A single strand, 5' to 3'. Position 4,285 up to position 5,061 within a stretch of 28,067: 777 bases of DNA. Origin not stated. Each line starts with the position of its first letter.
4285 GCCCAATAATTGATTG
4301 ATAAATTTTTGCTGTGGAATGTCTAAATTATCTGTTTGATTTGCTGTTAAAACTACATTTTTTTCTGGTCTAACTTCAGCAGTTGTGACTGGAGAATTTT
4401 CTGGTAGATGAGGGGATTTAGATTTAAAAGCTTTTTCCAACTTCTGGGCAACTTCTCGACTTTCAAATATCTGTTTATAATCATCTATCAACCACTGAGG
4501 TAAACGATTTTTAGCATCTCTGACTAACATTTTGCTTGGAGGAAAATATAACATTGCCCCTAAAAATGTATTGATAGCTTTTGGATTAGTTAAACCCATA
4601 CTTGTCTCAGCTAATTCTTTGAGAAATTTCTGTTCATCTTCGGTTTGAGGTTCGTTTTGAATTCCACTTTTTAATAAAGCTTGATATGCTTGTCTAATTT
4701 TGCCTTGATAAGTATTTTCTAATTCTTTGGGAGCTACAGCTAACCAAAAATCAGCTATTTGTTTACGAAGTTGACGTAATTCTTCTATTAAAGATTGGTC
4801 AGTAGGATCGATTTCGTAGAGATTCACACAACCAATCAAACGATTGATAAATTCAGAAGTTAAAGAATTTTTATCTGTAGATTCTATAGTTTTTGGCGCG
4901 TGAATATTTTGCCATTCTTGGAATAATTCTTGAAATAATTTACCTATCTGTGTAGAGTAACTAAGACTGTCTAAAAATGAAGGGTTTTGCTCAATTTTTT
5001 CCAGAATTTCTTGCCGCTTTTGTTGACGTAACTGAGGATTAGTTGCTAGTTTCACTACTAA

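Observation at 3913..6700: Three paralogous ~125-aa helical modules bracket the GT41-like domain (one before, two after): an unrecognised repeat domain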

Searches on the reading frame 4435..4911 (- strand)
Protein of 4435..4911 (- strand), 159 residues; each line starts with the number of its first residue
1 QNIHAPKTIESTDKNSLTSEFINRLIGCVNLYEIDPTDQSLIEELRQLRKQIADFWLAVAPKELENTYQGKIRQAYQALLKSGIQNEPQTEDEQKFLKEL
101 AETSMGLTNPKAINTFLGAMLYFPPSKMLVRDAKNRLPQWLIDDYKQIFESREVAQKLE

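Call 11: search_protein_families(library=pfam, proteins=[window:4435-4911:-], max_evalue=10)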
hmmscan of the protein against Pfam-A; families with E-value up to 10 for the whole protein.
window:4435-4911:- (159 aa): 4 families
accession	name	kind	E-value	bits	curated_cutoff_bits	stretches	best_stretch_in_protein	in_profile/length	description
PF19963.4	VMAP-M1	-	0.00077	20.5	25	1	63-147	4-86/113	vWA-MoxR associated protein middle region (VMAP-M) 1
PF02244.21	Propep_M14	-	0.015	15.8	22.1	1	32-58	1-28/73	Carboxypeptidase activation peptide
PF07216.17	LcrG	-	0.11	12.8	24.1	1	17-51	35-69/91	LcrG protein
PF20302.4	HisK-N-like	-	0.15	12.7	27.8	1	11-53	35-77/132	HisK-N-like globin domain of the ASK signalosome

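Call 23: search_protein_representatives(alignment_id=A2)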
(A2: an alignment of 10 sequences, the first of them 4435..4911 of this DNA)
Query: 10 sequences, 147 profile positions. Proteins with E-value up to 0.001 (for the whole library): 493; up to 1e-10: 272; up to 1e-30: 86. The best 150 are listed.
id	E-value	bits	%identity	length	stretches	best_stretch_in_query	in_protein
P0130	7.2e-215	720.1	-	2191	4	5-145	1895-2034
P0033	1.7e-209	702.6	-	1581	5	5-141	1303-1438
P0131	4.9e-206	691.4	-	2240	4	4-143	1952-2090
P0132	2.0e-205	689.5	-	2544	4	5-143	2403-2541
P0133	2.6e-164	556.1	-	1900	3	4-139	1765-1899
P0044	4.5e-159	539.1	-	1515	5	5-143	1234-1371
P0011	1.3e-157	534.3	-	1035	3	4-138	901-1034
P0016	4.7e-156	529.3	-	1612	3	4-139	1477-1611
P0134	4.4e-154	522.9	-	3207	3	4-143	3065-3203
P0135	1.4e-148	505.1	-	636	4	5-144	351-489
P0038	2.9e-132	452.1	-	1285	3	9-140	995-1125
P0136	2.9e-131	448.9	-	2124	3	9-139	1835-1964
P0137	2.4e-128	439.4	-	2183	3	5-146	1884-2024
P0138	9.1e-127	434.3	-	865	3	7-140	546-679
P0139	1.0e-126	434.2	-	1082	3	8-141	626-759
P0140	5.4e-124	425.3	-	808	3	5-143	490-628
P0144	6.4e-118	405.6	-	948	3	7-143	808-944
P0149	9.0e-83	291.6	-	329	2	6-136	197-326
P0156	9.0e-45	168.3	-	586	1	5-139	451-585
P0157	1.8e-43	164.1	-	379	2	5-137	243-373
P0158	4.0e-43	162.9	-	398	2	5-141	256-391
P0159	1.6e-42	161.0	-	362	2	7-136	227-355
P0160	7.4e-42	158.8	-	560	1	4-139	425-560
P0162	9.4e-41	155.3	-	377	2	5-135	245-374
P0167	5.0e-39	149.7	-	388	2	4-132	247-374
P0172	6.2e-37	142.9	-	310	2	9-141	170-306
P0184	1.2e-34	135.5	-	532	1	5-129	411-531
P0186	7.0e-34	133.0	-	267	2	6-132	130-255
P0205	4.1e-29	117.5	-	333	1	11-137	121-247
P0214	1.4e-27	112.5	-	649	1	30-140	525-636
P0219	1.6e-26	109.1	-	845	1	23-138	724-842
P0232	1.9e-24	102.4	-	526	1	19-138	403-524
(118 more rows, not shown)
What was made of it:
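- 493 clusters at 50% identity with E <= 1e-3 (call 23).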

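Call 24: search_protein_families(library=pfam, proteins=[P0157, P0158, P0159, P0162, P0167, P0149, P0172, P0186, P0205, P0135], max_evalue=0.01)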
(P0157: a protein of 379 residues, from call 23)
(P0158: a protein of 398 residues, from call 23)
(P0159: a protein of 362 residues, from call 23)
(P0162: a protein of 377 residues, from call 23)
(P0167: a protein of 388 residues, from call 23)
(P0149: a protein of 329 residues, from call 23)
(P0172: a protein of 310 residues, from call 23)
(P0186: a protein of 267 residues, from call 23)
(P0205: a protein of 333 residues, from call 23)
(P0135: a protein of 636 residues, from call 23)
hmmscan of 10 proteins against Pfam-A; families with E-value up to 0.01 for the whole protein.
P0157 (379 aa): 0 families

P0158 (398 aa): 0 families

P0159 (362 aa): 0 families

P0162 (377 aa): 0 families

P0167 (388 aa): 0 families

P0149 (329 aa): 1 family
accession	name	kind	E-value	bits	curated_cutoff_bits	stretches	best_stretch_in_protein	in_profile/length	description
PF23100.1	DUF2096_N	-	0.0047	17.8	26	0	42-76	26-60/96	DUF2096 N-terminal four-helical bundle domain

P0172 (310 aa): 0 families

P0186 (267 aa): 0 families

P0205 (333 aa): 4 families
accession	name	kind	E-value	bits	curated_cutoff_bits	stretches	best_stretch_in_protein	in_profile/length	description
PF00534.26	Glycos_transf_1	-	2.8e-13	50.2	26.4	1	4-78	89-166/172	Glycosyl transferases group 1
PF13692.12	Glyco_trans_1_4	-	6.1e-12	46.4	27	1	4-66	73-137/142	Glycosyl transferases group 1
PF13524.12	Glyco_trans_1_2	-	5e-05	23.7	25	1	17-94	60-139/144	Glycosyl transferase-like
PF20706.3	GT4-conflict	-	0.00026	20.5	26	1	8-35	282-309/385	Family 4 Glycosyltransferase in conflict systems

P0135 (636 aa): 0 families

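Call 29: search_protein_families(library=pfam, proteins=[P0138, P0139, P0140, P0144, P0156, P0160, P0184, P0214, P0219, P0232], max_evalue=0.0001)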
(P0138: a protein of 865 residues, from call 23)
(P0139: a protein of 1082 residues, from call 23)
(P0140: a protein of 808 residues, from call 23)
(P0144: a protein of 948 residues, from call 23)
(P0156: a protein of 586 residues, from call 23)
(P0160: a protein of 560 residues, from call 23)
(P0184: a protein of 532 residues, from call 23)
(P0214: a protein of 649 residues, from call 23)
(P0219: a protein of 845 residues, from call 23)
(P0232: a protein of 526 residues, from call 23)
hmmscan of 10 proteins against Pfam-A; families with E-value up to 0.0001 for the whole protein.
P0138 (865 aa): 0 families

P0139 (1082 aa): 5 families
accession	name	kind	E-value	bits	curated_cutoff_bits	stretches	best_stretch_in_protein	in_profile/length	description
PF00534.26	Glycos_transf_1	-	5.4e-33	114.4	26.4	1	396-551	19-171/172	Glycosyl transferases group 1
PF13692.12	Glyco_trans_1_4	-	5e-27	95.3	27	1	394-538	3-142/142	Glycosyl transferases group 1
PF13524.12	Glyco_trans_1_2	-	2.7e-08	34.3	25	1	411-566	6-142/144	Glycosyl transferase-like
PF13439.12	Glyco_transf_4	-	4e-05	24.2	28.5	0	216-366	2-155/170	Glycosyltransferase Family 4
PF20706.3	GT4-conflict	-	5.6e-05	22.7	26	0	403-516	210-325/385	Family 4 Glycosyltransferase in conflict systems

P0140 (808 aa): 3 families
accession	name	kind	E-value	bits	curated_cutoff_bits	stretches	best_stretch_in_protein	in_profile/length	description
PF00534.26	Glycos_transf_1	-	2.3e-30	105.8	26.4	1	86-246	12-169/172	Glycosyl transferases group 1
PF13692.12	Glyco_trans_1_4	-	3.1e-25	89.5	27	1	91-235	3-142/142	Glycosyl transferases group 1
PF13524.12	Glyco_trans_1_2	-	9.4e-07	29.3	25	1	119-263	13-142/144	Glycosyl transferase-like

P0144 (948 aa): 6 families
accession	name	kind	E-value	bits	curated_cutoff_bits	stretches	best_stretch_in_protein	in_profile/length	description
PF00534.26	Glycos_transf_1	-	1e-30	107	26.4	1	261-424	9-169/172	Glycosyl transferases group 1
PF13692.12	Glyco_trans_1_4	-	3e-27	96.1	27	1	269-412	3-141/142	Glycosyl transferases group 1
PF13579.12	Glyco_trans_4_4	-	1.8e-06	28.8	29.7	1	91-224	1-119/158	Glycosyl transferase 4-like domain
PF13524.12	Glyco_trans_1_2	-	3.9e-06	27.3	25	1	297-441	13-142/144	Glycosyl transferase-like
PF20706.3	GT4-conflict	-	5.4e-06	26.1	26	1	246-397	175-328/385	Family 4 Glycosyltransferase in conflict systems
PF13439.12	Glyco_transf_4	-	3.7e-05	24.3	28.5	0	91-203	2-102/170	Glycosyltransferase Family 4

P0156 (586 aa): 4 families
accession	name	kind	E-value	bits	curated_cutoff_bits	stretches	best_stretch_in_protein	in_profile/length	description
PF00534.26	Glycos_transf_1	-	4.8e-31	108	26.4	1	234-405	3-171/172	Glycosyl transferases group 1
PF13692.12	Glyco_trans_1_4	-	1.7e-25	90.3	27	1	247-378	3-132/142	Glycosyl transferases group 1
PF13439.12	Glyco_transf_4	-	1.1e-11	45.5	28.5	1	59-221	2-167/170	Glycosyltransferase Family 4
PF20706.3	GT4-conflict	-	2.3e-06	27.3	26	1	316-377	275-337/385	Family 4 Glycosyltransferase in conflict systems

P0160 (560 aa): 3 families
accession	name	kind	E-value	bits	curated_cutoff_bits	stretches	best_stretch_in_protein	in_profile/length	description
PF00535.33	Glycos_transf_2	-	1.3e-26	93.9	23.3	1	7-135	1-131/168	Glycosyl transferase family 2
PF13641.12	Glyco_tranf_2_3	-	5e-11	43.5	27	1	6-107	3-111/230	Glycosyltransferase like family 2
PF10111.15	Glyco_tranf_2_2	-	2.2e-10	41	27.3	1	7-109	1-108/276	Glycosyltransferase like family 2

P0184 (532 aa): 4 families
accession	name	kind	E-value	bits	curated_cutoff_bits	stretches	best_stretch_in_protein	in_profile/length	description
PF00534.26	Glycos_transf_1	-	3.3e-20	72.8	26.4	1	210-346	14-158/172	Glycosyl transferases group 1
PF13692.12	Glyco_trans_1_4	-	3.5e-18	66.7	27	1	212-342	2-138/142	Glycosyl transferases group 1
PF13439.12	Glyco_transf_4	-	1.7e-08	35.1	28.5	1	43-188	3-166/170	Glycosyltransferase Family 4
PF20706.3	GT4-conflict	-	4e-06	26.5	26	1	264-328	263-324/385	Family 4 Glycosyltransferase in conflict systems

P0214 (649 aa): 3 families
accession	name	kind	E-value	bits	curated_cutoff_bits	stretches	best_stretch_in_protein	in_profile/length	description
PF07719.23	TPR_2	-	1.6e-08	34.4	27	0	381-411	3-33/34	Tetratricopeptide repeat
PF14559.12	TPR_19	-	1.2e-05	26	25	1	393-452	5-64/68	Tetratricopeptide repeat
PF00515.34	TPR_1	-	5.8e-05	23.2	27.8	0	415-444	3-32/34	Tetratricopeptide repeat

P0219 (845 aa): 3 families
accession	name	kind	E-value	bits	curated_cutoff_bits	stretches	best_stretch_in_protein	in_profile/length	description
PF00535.33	Glycos_transf_2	-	1.2e-18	68.1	23.3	1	422-591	1-165/168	Glycosyl transferase family 2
PF13641.12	Glyco_tranf_2_3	-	2.8e-11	44.3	27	1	421-640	3-221/230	Glycosyltransferase like family 2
PF13632.12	Glyco_trans_2_3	-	4.4e-06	27.1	27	1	507-634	1-127/198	Glycosyl transferase family group 2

P0232 (526 aa): 2 families
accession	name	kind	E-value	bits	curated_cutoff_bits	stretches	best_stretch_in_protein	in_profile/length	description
PF00534.26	Glycos_transf_1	-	1.1e-21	77.6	26.4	1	213-379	10-171/172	Glycosyl transferases group 1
PF13692.12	Glyco_trans_1_4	-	2.3e-19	70.5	27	1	219-366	4-142/142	Glycosyl transferases group 1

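Call 36: predict_structure(alignment_id=A3)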
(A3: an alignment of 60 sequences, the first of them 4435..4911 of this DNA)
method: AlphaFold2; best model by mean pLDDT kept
length: 159 residues; sequences in the alignment: 60
mean_pLDDT: 91.6   pTM: 0.83
mean pLDDT of the five models: 91.6, 91.0, 90.3, 90.3, 89.9
residues with pLDDT >= 90: 128; 70-90: 18; 50-70: 13; < 50: 0
segments of 3 or more residues with pLDDT < 50: none
pLDDT, mean of each block of 10 residues (from residue 1): 68 72 98 98 98 97 96 96 97 98 92 97 93 95 94 74
secondary structure, 60 per line:
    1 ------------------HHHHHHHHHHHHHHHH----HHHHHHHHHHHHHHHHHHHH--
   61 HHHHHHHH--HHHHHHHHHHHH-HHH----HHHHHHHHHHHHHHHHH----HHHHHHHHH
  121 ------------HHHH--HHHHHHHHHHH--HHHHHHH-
elements in order: H19-34 H39-58 H61-68 H71-82 H91-107 H112-120 H133-136 H139-149 H152-158
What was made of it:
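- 4441..4875 (-): Module M2 ('inner post-GT41' subtype), residues 2237-2381. The AF2 model of this copy has pLDDT 91.6 and pTM 0.83 and is all-alpha (call 36).
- On TPR repeats (Pfam TPR families): The AF2 model has nine helices of irregular length, 4 to 20 residues (call 36).
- Fold: AF2 pLDDT 91.6 with nine helices (call 36).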

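Call 45: search_protein_families(library=pfam, alignment_id=A3, max_evalue=0.1)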
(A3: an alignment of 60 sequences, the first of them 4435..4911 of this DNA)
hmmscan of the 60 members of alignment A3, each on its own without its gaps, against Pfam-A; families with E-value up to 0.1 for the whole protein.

A. member 1, window:4435-4911:- (159 aa): 2 families
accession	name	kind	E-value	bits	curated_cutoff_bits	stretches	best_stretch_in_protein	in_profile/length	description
PF19963.4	VMAP-M1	-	0.00077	20.5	25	1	63-147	4-86/113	vWA-MoxR associated protein middle region (VMAP-M) 1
PF02244.21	Propep_M14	-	0.015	15.8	22.1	0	32-58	1-28/73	Carboxypeptidase activation peptide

B. families by the number of members that match (of 60 scanned): 34 families (the first 25 are shown)
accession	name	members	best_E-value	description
PF19963.4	VMAP-M1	2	0.00077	vWA-MoxR associated protein middle region (VMAP-M) 1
PF02244.21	Propep_M14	2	0.015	Carboxypeptidase activation peptide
PF08010.17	Phage_30_3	1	0.00071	Bacteriophage protein GP30.3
PF05662.19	YadA_stalk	1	0.0011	Coiled stalk of trimeric autotransporter adhesin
PF03455.24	dDENN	1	0.0046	dDENN domain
PF08870.17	DndE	1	0.0053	DNA sulphur modification protein DndE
PF12176.13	MtaB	1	0.011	Methanol-cobalamin methyltransferase B subunit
PF11662.13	DUF3263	1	0.019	Protein of unknown function (DUF3263)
PF18516.7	RuvC_1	1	0.02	RuvC nuclease domain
PF17242.7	DUF5315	1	0.026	Disordered region of unknown function (DUF5315)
PF09782.14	NDUF_B6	1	0.029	NADH:ubiquinone oxidoreductase, NDUFB6/B17 subunit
PF20566.3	Eap1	1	0.029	eIF4E-associated protein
PF17583.7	DUF5484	1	0.035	Family of unknown function (DUF5484)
PF04859.17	DUF641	1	0.036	Plant protein of unknown function (DUF641)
PF09548.15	Spore_III_AB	1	0.039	Stage III sporulation protein AB (spore_III_AB)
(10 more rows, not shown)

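Call 46: search_protein_families(library=ncbifam, proteins=[window:4435-4911:-, P0157, P0158, P0172], max_evalue=0.1)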
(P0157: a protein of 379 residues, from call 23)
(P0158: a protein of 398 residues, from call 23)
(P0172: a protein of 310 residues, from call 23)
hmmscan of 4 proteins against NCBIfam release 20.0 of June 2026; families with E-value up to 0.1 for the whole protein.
window:4435-4911:- (159 aa): 0 families

P0157 (379 aa): 0 families

P0158 (398 aa): 0 families

P0172 (310 aa): 0 families

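Call 47: fold_search(model_id=the predicted structure, library=pdb)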
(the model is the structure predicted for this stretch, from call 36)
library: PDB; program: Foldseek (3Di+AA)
matches with E <= 10: 130; with E <= 0.001: 0
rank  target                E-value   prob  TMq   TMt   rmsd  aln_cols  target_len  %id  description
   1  6xr2_E                3.2e-01  0.38  0.28  0.27  12.1       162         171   14  Computationally designed right-handed alpha/alpha homotrimeric toroid with 3 repeats per subunit (released 2021-07-14)
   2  1n4k                  1.2e+00  0.14  0.26  0.16  12.1       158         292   13  Crystal structure of the inositol 1,4,5-trisphosphate receptor binding core in complex with IP3 (released 2002-12-25)
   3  3tm8_A                1.5e+00  0.25  0.31  0.18  10.4       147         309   12  Bd1817, a HDG"Y"P protein from Bdellovibrio bacteriovorus (released 2011-10-19)
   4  6xr2_F                1.5e+00  0.11  0.25  0.24  12.3       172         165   15  Computationally designed right-handed alpha/alpha homotrimeric toroid with 3 repeats per subunit (released 2021-07-14)
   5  8gad_B                1.7e+00  0.33  0.29  0.41   6.8       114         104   16  Crystal structure of a high affinity PD-L1 binder (released 2024-08-21)
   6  8e0m_L                1.7e+00  0.16  0.27  0.26   7.6       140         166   17  Homotrimeric variant of tcTRP9, BGL15 (released 2023-04-12)
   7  5cwj                  1.9e+00  0.06  0.20  0.20  14.0       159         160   14  Crystal structure of de novo designed helical repeat protein DHR49 (released 2015-12-16)
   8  6dec_M                2.2e+00  0.11  0.27  0.16  14.2       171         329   12  Crystal structure of Bos taurus Arp2/3 complex binding with C-terminus of Homo sapiens SPIN90 (released 2018-10-24)
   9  7bxo_G                2.2e+00  0.09  0.24  0.28  15.6       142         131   13  Crystal structure of the toxin-antitoxin with AMP-PNP (released 2020-09-30)
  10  4d5r_A                2.2e+00  0.09  0.25  0.25  16.8       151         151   13  Structure of N-terminally truncated A49 from Vaccinia Virus Western Reserve (released 2015-01-21)
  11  1bgd                  2.2e+00  0.04  0.16  0.16  17.3       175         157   12  CRYSTAL STRUCTURE OF CANINE AND BOVINE GRANULOCYTE-COLONY STIMULATING FACTOR (G-CSF) (released 1993-10-31)
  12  3tm8_B                2.5e+00  0.20  0.33  0.19  10.5       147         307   12  Bd1817, a HDG"Y"P protein from Bdellovibrio bacteriovorus (released 2011-10-19)
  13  7ue2_A                2.5e+00  0.14  0.32  0.20  12.0       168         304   15  Crystal structure of designed helical repeat protein RPB_PLP3_R6 bound to PLPx6 peptide (released 2023-03-29)
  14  2oer_B                2.5e+00  0.09  0.25  0.22  11.3       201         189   12  Probable Transcriptional Regulator from Pseudomonas aeruginosa (released 2007-01-30)
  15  8e0m_I                2.6e+00  0.11  0.23  0.23   8.6       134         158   16  Homotrimeric variant of tcTRP9, BGL15 (released 2023-04-12)
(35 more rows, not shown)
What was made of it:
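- On TPR repeats (Pfam TPR families): The best Foldseek hits to designed or natural TPRs have E > 2 and TM of 0.17-0.23 (call 47).
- Closest known: TPR domain of GT41 O-GlcNAc/O-fucosyl transferases. Different: Foldseek matches to TPR proteins have TM of 0.17-0.23 (call 47).
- Foldseek against the PDB gives a best E of 0.32 and TM of at most 0.37 (call 47).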

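Call 53: find_encoding_contigs(protein=P0158, flank=8000, max_places=4)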
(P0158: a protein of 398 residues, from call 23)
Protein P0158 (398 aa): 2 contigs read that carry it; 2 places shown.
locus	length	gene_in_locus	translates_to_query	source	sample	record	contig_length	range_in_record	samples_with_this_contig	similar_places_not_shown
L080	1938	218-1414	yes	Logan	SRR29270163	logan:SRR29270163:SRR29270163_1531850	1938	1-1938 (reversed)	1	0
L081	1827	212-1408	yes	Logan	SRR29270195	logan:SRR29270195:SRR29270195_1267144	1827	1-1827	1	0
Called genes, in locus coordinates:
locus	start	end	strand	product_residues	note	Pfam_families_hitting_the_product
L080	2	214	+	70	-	?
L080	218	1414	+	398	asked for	-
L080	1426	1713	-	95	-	-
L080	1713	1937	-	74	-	?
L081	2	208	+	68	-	?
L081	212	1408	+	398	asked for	-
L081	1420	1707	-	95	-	-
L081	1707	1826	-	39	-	?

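Call 55: find_homologous_proteins(query=A5, max_evalue=0.00001)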
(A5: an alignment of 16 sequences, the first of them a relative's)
Query A5 (16 sequences) (398 aa, profile of the alignment): 236 proteins with E <= 0.00001 among 8000 candidates; the best 120 are listed.
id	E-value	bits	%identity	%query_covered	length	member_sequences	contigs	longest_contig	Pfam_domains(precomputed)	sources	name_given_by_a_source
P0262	4.1e-136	472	54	97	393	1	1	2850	-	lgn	-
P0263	6.9e-136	471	54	97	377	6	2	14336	-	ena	-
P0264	1.7e-135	470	50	99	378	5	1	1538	-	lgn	-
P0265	2.1e-135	470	51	97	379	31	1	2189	-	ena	-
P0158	3.7e-135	469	100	100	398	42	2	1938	-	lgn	-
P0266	2.1e-134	466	52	97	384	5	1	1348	-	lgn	-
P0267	8.4e-134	464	52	97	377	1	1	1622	-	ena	-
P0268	8.7e-134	464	84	100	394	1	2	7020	-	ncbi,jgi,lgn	jgi:hypothetical protein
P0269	1.2e-132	460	43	87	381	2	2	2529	-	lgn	-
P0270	1.4e-132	460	55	97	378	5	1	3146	-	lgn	-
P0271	1.7e-132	460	78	100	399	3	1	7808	-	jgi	jgi:hypothetical protein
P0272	2.0e-132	460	53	86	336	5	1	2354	-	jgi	jgi:hypothetical protein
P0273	3.1e-132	459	52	97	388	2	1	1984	-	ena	-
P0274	4.8e-132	459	53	97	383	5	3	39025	-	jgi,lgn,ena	-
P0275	1.0e-131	457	55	97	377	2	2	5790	-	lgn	-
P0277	1.1e-130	454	71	98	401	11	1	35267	-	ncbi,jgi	jgi:hypothetical protein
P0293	3.1e-128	446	50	96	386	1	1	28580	-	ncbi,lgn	-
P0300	1.3e-127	444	81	100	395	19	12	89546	-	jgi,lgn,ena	jgi:hypothetical protein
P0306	4.9e-127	442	50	99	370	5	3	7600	PF19956.6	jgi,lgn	jgi:hypothetical protein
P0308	7.3e-127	441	68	99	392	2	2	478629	-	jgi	jgi:hypothetical protein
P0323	3.7e-126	439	52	91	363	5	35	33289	-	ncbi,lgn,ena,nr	ncbi:MAG: hypothetical protein N3Z29_01600 [Synechococcaceae cyanobacterium MAG-AL1]|nr:hypothetical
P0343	4.7e-125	436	63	97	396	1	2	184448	-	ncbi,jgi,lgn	jgi:hypothetical protein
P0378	6.4e-124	432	62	93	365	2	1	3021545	-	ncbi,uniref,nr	ncbi:hypothetical protein [Cyanobium sp. NIES-981]|uniref:hypothetical protein n=1 Tax=Cyanobium sp.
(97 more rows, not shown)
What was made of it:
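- A large family of stand-alone proteins consists of little else but the modules (call 55).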

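Call 56: find_encoding_contigs(protein=P0378, flank=8000, max_places=2)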
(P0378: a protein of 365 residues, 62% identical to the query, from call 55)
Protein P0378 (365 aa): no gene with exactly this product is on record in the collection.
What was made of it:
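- Tried and rejected: Not on record (call 56).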

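Call 57: find_encoding_contigs(protein=P0343, flank=8000, max_places=2)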
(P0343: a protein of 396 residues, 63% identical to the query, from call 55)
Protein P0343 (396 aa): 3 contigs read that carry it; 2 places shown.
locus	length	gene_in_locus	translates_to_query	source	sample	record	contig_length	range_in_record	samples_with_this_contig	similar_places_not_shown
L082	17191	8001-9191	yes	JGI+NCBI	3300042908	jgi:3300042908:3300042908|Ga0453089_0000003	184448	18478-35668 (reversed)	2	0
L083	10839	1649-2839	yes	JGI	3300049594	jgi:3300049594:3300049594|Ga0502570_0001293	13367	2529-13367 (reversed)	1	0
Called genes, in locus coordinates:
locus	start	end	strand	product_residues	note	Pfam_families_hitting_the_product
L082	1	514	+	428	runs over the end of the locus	PF05834:Lycopene_cycl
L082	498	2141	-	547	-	PF03065:Glyco_hydro_57, PF09210:BE_C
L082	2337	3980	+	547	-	PF00682:HMGL-like, PF22617:HCS_D2, PF08502:LeuA_dimer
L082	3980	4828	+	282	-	PF00528:BPD_transp_1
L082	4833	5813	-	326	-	-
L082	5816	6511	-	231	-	-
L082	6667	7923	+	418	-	-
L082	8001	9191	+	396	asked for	-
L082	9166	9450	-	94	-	-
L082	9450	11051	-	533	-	PF25919:BSH_CusB (faint), PF00364:Biotin_lipoyl (faint), PF25984:BSH_YknX (faint), PF26002:Beta-barrel_AprE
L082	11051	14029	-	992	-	PF00027:cNMP_binding, PF00664:ABC_membrane, PF00005:ABC_tran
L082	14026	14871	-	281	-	-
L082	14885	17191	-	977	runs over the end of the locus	PF00535:Glycos_transf_2, PF13641:Glyco_tranf_2_3, PF13692:Glyco_trans_1_4, PF13524:Glyco_trans_1_2 (weak)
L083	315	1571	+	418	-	-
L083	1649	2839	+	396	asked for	-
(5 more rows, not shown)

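Call 67: search_protein_families(library=pfam, proteins=[P0306, P0343, P0300, P0308, P0323, P0378, P0263, P0274, P0277, P0293], max_evalue=0.1)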
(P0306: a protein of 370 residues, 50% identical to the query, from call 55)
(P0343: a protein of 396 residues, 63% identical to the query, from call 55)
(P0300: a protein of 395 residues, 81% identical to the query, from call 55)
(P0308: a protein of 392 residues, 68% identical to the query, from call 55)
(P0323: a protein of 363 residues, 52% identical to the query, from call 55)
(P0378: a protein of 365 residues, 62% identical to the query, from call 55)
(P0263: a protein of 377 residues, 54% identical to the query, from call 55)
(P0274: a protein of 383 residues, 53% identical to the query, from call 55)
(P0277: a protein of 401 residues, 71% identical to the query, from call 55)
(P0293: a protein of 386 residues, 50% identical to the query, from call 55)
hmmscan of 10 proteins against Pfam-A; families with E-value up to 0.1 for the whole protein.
P0306 (370 aa): 1 family
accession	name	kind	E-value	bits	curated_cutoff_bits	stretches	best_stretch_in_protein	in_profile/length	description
PF19956.5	EAD2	-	1.9e-05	25.2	23.8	1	277-343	6-72/81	Effector-associated domain 2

P0343 (396 aa): 0 families

P0300 (395 aa): 0 families

P0308 (392 aa): 0 families

P0323 (363 aa): 0 families

P0378 (365 aa): 1 family
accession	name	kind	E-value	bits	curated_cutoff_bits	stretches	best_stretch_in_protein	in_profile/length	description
PF19956.5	EAD2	-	0.034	14.8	23.8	0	273-326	19-72/81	Effector-associated domain 2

P0263 (377 aa): 0 families

P0274 (383 aa): 0 families

P0277 (401 aa): 0 families

P0293 (386 aa): 0 families
